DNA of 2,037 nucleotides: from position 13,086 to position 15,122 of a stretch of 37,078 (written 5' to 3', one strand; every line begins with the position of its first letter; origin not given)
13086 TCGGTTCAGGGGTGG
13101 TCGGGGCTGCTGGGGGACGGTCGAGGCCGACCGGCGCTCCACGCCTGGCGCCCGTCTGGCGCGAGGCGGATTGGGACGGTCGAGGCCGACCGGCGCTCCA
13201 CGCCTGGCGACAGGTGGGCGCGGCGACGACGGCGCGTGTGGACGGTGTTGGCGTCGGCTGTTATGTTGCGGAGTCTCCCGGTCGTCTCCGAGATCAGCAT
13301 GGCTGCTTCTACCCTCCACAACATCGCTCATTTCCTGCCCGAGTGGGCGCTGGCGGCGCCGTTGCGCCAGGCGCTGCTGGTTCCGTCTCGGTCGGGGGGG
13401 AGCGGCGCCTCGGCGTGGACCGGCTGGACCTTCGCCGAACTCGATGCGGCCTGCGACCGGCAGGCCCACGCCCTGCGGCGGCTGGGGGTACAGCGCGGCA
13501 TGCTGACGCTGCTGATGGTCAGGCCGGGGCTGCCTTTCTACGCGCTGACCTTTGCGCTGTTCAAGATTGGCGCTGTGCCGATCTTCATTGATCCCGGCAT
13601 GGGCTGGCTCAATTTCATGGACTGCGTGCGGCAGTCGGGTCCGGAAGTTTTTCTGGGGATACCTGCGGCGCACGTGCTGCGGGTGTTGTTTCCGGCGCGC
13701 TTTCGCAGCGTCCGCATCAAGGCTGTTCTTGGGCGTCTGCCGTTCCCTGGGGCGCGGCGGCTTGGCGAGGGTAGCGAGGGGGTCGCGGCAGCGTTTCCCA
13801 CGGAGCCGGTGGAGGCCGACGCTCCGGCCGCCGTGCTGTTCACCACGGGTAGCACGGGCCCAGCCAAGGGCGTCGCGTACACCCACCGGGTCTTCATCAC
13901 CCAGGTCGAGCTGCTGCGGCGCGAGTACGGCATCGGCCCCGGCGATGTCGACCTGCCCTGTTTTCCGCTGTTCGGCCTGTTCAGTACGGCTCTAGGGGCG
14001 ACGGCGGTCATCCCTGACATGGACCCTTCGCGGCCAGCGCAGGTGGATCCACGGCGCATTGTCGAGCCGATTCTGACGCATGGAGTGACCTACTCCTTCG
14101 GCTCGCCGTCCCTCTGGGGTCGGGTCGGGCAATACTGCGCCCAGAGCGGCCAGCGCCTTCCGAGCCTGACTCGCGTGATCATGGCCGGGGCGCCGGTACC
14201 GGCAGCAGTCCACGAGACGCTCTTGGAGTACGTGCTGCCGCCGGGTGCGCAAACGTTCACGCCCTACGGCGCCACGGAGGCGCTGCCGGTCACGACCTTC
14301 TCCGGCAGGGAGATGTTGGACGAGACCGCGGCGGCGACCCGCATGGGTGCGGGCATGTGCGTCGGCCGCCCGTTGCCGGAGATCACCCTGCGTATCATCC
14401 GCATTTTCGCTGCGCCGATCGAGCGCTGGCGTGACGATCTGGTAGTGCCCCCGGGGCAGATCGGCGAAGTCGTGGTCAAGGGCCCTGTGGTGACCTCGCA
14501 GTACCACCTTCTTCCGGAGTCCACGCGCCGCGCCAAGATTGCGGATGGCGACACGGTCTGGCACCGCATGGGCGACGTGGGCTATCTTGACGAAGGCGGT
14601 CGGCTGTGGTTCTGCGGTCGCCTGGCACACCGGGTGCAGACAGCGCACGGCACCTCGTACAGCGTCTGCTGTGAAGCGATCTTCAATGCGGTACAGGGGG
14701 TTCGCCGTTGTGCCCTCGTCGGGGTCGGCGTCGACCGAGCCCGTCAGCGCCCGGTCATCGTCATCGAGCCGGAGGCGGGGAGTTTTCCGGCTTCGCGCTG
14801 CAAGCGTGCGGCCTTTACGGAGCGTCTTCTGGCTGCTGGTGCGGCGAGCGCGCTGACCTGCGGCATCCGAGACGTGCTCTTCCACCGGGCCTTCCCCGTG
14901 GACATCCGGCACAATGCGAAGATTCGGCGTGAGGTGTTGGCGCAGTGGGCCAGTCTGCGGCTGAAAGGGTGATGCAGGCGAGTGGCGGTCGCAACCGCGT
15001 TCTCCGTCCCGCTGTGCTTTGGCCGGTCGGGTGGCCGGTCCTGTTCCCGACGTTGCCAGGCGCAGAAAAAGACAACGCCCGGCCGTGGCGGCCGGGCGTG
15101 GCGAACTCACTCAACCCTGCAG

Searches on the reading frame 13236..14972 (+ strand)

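Call 8: search_protein_families(library=pfam, proteins=[window:13236-14972:+], max_evalue=0.001)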
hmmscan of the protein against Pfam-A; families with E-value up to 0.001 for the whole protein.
window:13236-14972:+ (578 aa): 1 family
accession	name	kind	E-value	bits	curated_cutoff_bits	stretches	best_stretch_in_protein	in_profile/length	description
PF00501.34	AMP-binding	-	5.4e-46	157.6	29.9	1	60-424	18-384/384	AMP-binding enzyme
